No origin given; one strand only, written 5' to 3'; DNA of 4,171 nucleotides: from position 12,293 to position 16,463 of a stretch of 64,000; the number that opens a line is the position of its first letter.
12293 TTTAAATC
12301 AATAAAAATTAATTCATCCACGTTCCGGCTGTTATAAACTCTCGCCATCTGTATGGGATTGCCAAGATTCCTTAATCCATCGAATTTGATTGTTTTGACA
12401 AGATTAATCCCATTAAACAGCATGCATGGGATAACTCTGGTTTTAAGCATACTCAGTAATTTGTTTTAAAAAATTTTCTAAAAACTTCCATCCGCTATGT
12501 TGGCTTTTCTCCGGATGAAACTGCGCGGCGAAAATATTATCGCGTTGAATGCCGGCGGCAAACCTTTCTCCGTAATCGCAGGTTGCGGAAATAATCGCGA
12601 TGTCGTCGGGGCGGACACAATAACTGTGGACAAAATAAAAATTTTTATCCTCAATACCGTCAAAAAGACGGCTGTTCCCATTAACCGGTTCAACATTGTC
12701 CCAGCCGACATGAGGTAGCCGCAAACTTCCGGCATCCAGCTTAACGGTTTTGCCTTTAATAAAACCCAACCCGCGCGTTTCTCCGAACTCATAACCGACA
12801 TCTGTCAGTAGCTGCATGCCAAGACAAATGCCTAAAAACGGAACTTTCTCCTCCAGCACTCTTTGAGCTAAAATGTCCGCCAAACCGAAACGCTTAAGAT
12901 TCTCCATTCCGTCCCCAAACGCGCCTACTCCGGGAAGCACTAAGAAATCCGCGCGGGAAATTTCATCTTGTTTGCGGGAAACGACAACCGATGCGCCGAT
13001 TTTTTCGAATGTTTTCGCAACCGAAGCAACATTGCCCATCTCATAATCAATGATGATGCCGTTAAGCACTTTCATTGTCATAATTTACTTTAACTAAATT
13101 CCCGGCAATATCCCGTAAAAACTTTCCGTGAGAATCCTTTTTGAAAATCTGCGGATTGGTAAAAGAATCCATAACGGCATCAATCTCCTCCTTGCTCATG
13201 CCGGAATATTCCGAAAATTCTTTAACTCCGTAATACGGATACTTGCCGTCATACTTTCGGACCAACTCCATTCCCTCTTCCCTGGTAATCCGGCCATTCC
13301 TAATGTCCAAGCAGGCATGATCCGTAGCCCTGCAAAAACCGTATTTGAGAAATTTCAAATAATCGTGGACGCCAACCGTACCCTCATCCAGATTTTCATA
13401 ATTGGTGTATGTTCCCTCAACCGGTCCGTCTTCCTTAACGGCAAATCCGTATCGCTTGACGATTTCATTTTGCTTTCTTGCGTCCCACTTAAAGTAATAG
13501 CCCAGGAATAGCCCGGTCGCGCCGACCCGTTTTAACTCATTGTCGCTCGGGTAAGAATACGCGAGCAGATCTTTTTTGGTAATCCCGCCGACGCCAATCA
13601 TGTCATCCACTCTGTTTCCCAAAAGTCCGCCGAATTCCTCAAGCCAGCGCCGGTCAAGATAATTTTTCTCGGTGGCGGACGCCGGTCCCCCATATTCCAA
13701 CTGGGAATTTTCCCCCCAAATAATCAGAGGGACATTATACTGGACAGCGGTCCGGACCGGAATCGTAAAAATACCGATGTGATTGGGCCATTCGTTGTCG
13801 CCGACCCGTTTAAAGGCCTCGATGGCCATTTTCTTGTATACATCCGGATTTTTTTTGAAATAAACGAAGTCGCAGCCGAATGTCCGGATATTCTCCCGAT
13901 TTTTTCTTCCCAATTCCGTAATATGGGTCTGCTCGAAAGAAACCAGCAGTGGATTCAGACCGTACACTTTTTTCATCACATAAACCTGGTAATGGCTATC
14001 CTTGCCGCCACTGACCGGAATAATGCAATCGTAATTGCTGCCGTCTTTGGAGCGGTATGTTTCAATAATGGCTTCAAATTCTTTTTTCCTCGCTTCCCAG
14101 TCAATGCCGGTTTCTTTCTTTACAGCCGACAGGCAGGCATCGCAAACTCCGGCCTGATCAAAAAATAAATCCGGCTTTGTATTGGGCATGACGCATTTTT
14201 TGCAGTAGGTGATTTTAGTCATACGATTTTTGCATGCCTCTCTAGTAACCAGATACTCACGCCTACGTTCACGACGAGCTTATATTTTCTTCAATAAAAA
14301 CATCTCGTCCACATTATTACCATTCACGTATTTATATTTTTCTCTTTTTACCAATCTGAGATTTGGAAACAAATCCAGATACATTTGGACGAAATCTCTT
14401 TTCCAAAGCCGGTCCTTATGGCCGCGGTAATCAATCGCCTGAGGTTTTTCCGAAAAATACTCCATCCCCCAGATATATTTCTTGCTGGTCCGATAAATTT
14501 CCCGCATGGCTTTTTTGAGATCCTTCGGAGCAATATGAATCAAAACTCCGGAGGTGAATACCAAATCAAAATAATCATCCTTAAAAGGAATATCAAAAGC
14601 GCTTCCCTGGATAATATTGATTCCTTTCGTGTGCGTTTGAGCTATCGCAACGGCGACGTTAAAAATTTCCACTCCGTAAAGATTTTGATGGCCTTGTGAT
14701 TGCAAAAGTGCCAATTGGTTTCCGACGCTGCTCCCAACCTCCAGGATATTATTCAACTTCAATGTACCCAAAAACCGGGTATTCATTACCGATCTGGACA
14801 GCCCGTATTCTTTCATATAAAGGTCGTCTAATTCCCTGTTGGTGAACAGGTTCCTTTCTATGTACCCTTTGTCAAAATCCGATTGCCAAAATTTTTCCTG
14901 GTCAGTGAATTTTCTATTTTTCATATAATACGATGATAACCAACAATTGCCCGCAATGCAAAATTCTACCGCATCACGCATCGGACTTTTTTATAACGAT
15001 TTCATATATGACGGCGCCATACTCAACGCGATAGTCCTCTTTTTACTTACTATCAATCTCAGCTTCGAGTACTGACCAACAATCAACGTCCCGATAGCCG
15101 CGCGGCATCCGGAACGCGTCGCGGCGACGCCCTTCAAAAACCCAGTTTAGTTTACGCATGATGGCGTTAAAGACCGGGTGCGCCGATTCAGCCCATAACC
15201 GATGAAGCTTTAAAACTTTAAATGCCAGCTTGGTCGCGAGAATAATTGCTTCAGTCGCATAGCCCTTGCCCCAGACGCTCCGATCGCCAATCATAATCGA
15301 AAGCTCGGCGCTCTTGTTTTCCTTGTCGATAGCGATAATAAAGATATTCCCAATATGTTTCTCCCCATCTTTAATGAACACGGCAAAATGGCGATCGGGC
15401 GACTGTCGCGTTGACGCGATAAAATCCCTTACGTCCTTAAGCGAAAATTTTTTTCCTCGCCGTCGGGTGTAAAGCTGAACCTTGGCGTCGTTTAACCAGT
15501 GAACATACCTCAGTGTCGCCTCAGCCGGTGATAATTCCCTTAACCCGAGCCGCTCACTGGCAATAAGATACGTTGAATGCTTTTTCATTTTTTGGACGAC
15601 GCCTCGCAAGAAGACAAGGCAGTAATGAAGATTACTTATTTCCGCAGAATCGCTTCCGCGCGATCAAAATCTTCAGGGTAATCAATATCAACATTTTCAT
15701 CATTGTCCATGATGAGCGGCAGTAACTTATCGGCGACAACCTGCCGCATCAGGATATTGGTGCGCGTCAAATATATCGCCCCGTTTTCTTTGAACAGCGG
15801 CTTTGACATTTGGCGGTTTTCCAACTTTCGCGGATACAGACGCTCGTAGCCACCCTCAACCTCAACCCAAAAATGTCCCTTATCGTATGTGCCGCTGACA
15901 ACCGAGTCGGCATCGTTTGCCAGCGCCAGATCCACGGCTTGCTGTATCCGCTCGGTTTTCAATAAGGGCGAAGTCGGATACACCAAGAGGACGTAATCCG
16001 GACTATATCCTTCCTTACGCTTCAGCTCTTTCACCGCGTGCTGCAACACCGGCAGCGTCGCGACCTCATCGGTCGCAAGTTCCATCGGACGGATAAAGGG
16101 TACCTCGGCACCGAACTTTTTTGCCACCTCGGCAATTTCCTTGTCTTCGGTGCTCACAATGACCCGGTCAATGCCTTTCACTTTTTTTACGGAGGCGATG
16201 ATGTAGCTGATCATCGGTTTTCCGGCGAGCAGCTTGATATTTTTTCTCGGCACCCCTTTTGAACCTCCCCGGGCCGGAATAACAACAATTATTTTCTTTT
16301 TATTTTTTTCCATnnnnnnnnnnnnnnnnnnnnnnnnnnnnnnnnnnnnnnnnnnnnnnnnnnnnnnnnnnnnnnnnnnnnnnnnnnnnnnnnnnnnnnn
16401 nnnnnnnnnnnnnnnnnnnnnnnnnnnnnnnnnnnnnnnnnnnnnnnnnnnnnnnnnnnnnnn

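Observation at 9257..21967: Complete pseudaminic-acid-type nonulosonic acid operon extended by an acetamidino-forming trio and a 2,3-diamino-sugar pair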

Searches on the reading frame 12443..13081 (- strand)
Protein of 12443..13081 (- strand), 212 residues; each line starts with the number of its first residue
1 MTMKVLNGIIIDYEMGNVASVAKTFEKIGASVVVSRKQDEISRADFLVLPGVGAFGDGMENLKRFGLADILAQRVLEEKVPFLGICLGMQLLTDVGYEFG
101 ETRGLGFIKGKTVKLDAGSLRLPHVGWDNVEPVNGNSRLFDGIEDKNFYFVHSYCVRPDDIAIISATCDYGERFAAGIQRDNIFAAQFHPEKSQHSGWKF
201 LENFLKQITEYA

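Call 3: search_protein_families(library=pfam, proteins=[window:12443-13081:-], max_evalue=0.001)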
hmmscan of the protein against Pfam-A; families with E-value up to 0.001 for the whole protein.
window:12443-13081:- (212 aa): 4 families
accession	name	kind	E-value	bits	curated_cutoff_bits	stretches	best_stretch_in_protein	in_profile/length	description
PF00117.34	GATase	-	2.1e-22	80.2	22.8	1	10-207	2-189/190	Glutamine amidotransferase class-I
PF01174.25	SNO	-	5.6e-07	30.1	27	0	16-94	6-83/188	SNO glutamine amidotransferase family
PF07722.19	Peptidase_C26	-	0.0004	20.7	20.5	0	70-92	96-118/219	Peptidase C26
PF07685.20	GATase_3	-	0.00062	19.9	27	1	32-113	27-116/196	CobB/CobQ-like glutamine amidotransferase domain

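Call 4: search_protein_families(library=ncbifam, proteins=[window:12443-13081:-], max_evalue=0.001)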
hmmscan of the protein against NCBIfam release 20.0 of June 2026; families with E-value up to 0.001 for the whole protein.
window:12443-13081:- (212 aa): 29 families (the best 25 are shown)
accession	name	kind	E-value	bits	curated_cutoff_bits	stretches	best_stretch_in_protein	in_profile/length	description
TIGR01855.1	IMP_synth_hisH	equivalog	4e-68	229.1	105.4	1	9-206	2-197/198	imidazole glycerol phosphate synthase subunit HisH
NF010608.0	PRK14004.1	equivalog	1.7e-44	152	216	1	10-206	4-208/210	imidazole glycerol phosphate synthase subunit HisH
TIGR00888.1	guaA_Nterm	equivalog_domain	3.1e-10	39.8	172.15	1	69-95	60-86/188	glutamine-hydrolyzing GMP synthase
NF001975.0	PRK00758.1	equivalog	1.1e-09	38.2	198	1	35-94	34-83/185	GMP synthase subunit A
NF000848.1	PRK00074.1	equivalog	5e-08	32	400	1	72-210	63-189/512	glutamine-hydrolyzing GMP synthase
TIGR03800.1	PLP_synth_Pdx2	equivalog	1.3e-07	31.7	105.55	1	16-94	9-85/184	pyridoxal 5'-phosphate synthase glutaminase subunit PdxT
NF010081.0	PRK13566.1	equivalog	1.5e-07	30.1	645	1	9-209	532-721/729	anthranilate synthase component I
NF001989.1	PRK00784.1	equivalog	3e-07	29.5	273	1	25-113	268-360/480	cobyric acid synthase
TIGR00566.1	trpG_papA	subfamily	1.2e-06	28.4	121.05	1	21-206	15-191/192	glutamine amidotransferase of anthranilate synthase or aminodeoxychorismate synthase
NF011201.0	PRK14607.1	equivalog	1.8e-06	26.9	670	1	74-207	68-188/534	bifunctional anthranilate synthase component II/anthranilate phosphoribosyltransferase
NF006562.0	PRK09065.1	equivalog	2.9e-05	23.7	205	0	74-94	85-105/242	glutamine amidotransferase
TIGR01737.1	FGAM_synth_I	equivalog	3e-05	23.5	177.8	1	21-97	17-96/228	phosphoribosylformylglycinamidine synthase I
NF005072.0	PRK06490.1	equivalog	3.7e-05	22.8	339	1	73-192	86-187/251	glutamine amidotransferase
TIGR01368.1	CPSaseIIsmall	equivalog_domain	3.8e-05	22.8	307.35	0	72-93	239-260/361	glutamine-hydrolyzing carbamoyl-phosphate synthase small subunit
NF041322.1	Anth_synII_Halo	equivalog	0.0001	22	320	0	74-207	68-189/190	anthranilate synthase component II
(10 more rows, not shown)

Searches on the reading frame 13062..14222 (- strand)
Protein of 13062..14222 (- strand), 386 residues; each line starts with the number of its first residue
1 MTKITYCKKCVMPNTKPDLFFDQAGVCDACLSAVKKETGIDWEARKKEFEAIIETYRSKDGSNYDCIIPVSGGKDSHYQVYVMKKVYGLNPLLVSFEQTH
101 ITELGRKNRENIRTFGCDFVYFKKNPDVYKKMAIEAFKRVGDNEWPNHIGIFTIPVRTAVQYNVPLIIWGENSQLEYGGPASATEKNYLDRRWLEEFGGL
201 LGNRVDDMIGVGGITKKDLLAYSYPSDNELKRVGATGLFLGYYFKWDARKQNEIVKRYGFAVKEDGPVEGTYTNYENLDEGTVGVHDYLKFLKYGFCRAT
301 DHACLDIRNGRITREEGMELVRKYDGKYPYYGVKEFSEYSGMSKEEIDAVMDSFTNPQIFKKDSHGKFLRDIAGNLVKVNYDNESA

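Call 3: search_protein_families(library=pfam, proteins=[window:13062-14222:-], max_evalue=0.001)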
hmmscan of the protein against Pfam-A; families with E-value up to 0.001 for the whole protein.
window:13062-14222:- (386 aa): 0 families

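Call 4: search_protein_families(library=ncbifam, proteins=[window:13062-14222:-], max_evalue=0.001)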
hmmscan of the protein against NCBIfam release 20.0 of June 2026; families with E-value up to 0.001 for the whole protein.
window:13062-14222:- (386 aa): 1 family
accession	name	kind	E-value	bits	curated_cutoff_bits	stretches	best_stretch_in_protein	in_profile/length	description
TIGR03573.1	WbuX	subfamily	1.2e-116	389.9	203.2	1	5-351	2-343/344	N-acetyl sugar amidotransferase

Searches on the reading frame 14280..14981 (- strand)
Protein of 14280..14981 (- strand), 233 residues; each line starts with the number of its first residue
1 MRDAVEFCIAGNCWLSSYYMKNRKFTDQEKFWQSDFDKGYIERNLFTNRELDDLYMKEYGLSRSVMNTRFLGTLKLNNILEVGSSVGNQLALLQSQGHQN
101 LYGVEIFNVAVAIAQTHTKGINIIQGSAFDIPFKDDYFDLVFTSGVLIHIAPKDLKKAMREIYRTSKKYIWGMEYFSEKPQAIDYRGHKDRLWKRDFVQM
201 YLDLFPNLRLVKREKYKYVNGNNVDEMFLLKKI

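Call 3: search_protein_families(library=pfam, proteins=[window:14280-14981:-], max_evalue=0.001)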
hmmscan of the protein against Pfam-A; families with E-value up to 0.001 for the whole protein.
window:14280-14981:- (233 aa): 5 families
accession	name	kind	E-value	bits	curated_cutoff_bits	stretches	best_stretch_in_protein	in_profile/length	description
PF08241.18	Methyltransf_11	-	2.5e-16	60.5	21.2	1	80-167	1-88/95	Methyltransferase domain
PF13649.12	Methyltransf_25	-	3.5e-14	53.7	27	1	79-167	1-94/97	Methyltransferase domain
PF13847.12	Methyltransf_31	-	4.7e-08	33.3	27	1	77-168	5-103/145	Methyltransferase domain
PF13489.12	Methyltransf_23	-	8.4e-08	32.5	27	1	73-168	20-110/164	Methyltransferase domain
PF08242.18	Methyltransf_12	-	3.2e-06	28.2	30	1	80-164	1-90/98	Methyltransferase domain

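Call 4: search_protein_families(library=ncbifam, proteins=[window:14280-14981:-], max_evalue=0.001)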
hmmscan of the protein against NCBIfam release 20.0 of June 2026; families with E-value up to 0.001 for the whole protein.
window:14280-14981:- (233 aa): 13 families
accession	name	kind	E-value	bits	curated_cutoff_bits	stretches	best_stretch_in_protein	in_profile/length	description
TIGR03587.1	Pse_Me-ase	hypoth_equivalog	3.3e-59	200.4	112.05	1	25-232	2-203/204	pseudaminic acid biosynthesis-associated methylase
NF045667.1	MTase_DVU1556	equivalog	4.7e-08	32.7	155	1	74-165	21-110/213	DVU_1556 family methyltransferase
TIGR02081.1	metW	equivalog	4.2e-06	26.4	189.5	1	78-178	16-114/194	methionine biosynthesis protein MetW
NF004452.0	PRK05785.1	equivalog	4.2e-06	26.4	207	1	76-203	52-163/228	hypothetical protein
TIGR02072.1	BioC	equivalog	1.2e-05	25.2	184.95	1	74-168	33-126/244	malonyl-ACP O-methyltransferase BioC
NF041255.1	mycofact_MftM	equivalog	6.6e-05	22.4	200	1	77-196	141-261/289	mycofactocin oligosaccharide methyltransferase MftM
NF038099.1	AsSugarArsM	exception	0.00011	21.5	400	1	120-167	117-164/321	arsenosugar biosynthesis arsenite methyltransferase ArsM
NF041537.1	ArsM_AhpD_UU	exception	0.00021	20.2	510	1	113-167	121-173/345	arsenite methyltransferase/AhpD domain selenoprotein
NF001243.0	PRK00216.1-4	equivalog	0.00044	19.7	235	1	113-168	92-145/237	demethylmenaquinone methyltransferase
TIGR01934.1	MenG_MenH_UbiE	subfamily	0.00075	18.9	158.35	0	75-168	39-135/223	ubiquinone/menaquinone biosynthesis methyltransferase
NF041675.1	sarc_dimgly_tmase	equivalog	0.00076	19.5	550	0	119-168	116-163/278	sarcosine/dimethylglycine N-methyltransferase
NF001241.0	PRK00216.1-2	equivalog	0.0009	18.9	327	0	103-167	78-140/231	demethylmenaquinone methyltransferase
NF040539.1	AST_met_ArsM_2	exception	0.00095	19.1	240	0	79-165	60-154/262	putative arsinothricin biosynthesis methyltransferase ArsM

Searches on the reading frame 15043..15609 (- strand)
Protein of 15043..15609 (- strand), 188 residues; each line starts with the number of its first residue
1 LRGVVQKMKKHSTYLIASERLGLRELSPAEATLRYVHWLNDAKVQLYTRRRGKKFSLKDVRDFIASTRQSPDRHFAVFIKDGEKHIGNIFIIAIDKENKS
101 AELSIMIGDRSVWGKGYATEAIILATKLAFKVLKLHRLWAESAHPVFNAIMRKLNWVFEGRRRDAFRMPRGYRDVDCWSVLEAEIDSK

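Call 3: search_protein_families(library=pfam, proteins=[window:15043-15609:-], max_evalue=0.001)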
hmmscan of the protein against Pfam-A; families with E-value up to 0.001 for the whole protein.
window:15043-15609:- (188 aa): 2 families
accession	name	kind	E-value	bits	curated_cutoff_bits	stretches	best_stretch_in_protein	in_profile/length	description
PF13302.13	Acetyltransf_3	-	1.8e-18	68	25.4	1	20-142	1-121/138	Acetyltransferase (GNAT) domain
PF00583.31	Acetyltransf_1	-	7.9e-06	26.6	20.7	1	46-145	7-103/116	Acetyltransferase (GNAT) family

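Call 4: search_protein_families(library=ncbifam, proteins=[window:15043-15609:-], max_evalue=0.001)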
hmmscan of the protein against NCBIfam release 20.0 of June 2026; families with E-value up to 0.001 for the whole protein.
window:15043-15609:- (188 aa): 3 families
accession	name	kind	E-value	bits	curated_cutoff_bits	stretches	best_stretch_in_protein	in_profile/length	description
NF011709.0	PRK15130.1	equivalog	8.8e-09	35.4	218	1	31-175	15-159/186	spermidine N1-acetyltransferase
TIGR03585.1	PseH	equivalog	2.4e-06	27.7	93.1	1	24-144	4-119/156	UDP-4-amino-4,6-dideoxy-N-acetyl-beta-L-altrosamine N-acetyltransferase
NF000431.1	AAC_6p_Ian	exception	2.1e-05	24.1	400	1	15-152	2-145/190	aminoglycoside N-acetyltransferase AAC(6')-Ian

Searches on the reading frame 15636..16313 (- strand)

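Call 3: search_protein_families(library=pfam, proteins=[window:15636-16313:-], max_evalue=0.001)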
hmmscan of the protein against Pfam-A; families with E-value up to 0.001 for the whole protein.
window:15636-16313:- (225 aa): 3 families
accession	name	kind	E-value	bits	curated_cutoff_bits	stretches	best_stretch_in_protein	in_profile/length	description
PF02348.25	CTP_transf_3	-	1.3e-25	90.9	22.6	1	9-140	1-124/217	Cytidylyltransferase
PF12804.13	NTP_transf_3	-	1.3e-05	25.9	27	1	27-143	19-124/160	MobA-like NTP transferase domain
PF01128.25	IspD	-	0.00051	20.3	27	0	8-69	1-65/221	2-C-methyl-D-erythritol 4-phosphate cytidylyltransferase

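Call 4: search_protein_families(library=ncbifam, proteins=[window:15636-16313:-], max_evalue=0.001)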
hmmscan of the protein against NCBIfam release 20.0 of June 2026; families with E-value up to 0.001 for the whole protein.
window:15636-16313:- (225 aa): 11 families
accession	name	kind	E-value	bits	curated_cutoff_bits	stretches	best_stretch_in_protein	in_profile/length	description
TIGR03584.1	PseF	equivalog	2.3e-48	164.7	205.7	1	9-222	1-219/222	pseudaminic acid cytidylyltransferase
NF003952.0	PRK05450.1-5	subfamily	3.7e-18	65.6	193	1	7-187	2-161/250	3-deoxy-manno-octulosonate cytidylyltransferase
NF009905.0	PRK13368.1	subfamily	1.7e-17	63.6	255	1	7-141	2-124/243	3-deoxy-manno-octulosonate cytidylyltransferase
NF003950.0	PRK05450.1-3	subfamily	1.7e-14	53.8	234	1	7-143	2-130/248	3-deoxy-manno-octulosonate cytidylyltransferase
TIGR00466.1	kdsB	equivalog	5.5e-11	42.3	155.2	1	8-77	3-71/241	3-deoxy-manno-octulosonate cytidylyltransferase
NF003948.0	PRK05450.1-1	equivalog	7.4e-11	41.7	281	1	5-76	3-73/248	3-deoxy-manno-octulosonate cytidylyltransferase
NF010933.0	PRK14353.1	equivalog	8.4e-07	27.9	505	1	19-142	20-135/453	bifunctional UDP-N-acetylglucosamine diphosphorylase/glucosamine-1-phosphate N-acetyltransferase GlmU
TIGR01173.1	glmU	equivalog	8.3e-05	21.6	366.85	1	24-128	20-115/452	bifunctional UDP-N-acetylglucosamine diphosphorylase/glucosamine-1-phosphate N-acetyltransferase GlmU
TIGR00453.1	ispD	equivalog_domain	0.00029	20.3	181.3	0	10-69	2-64/219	2-C-methyl-D-erythritol 4-phosphate cytidylyltransferase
NF010932.0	PRK14352.1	equivalog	0.00059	18.6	611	1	4-136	4-132/488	bifunctional UDP-N-acetylglucosamine diphosphorylase/glucosamine-1-phosphate N-acetyltransferase GlmU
NF010934.1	PRK14354.1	equivalog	0.00078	18.1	450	1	23-138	18-123/447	bifunctional UDP-N-acetylglucosamine diphosphorylase/glucosamine-1-phosphate N-acetyltransferase GlmU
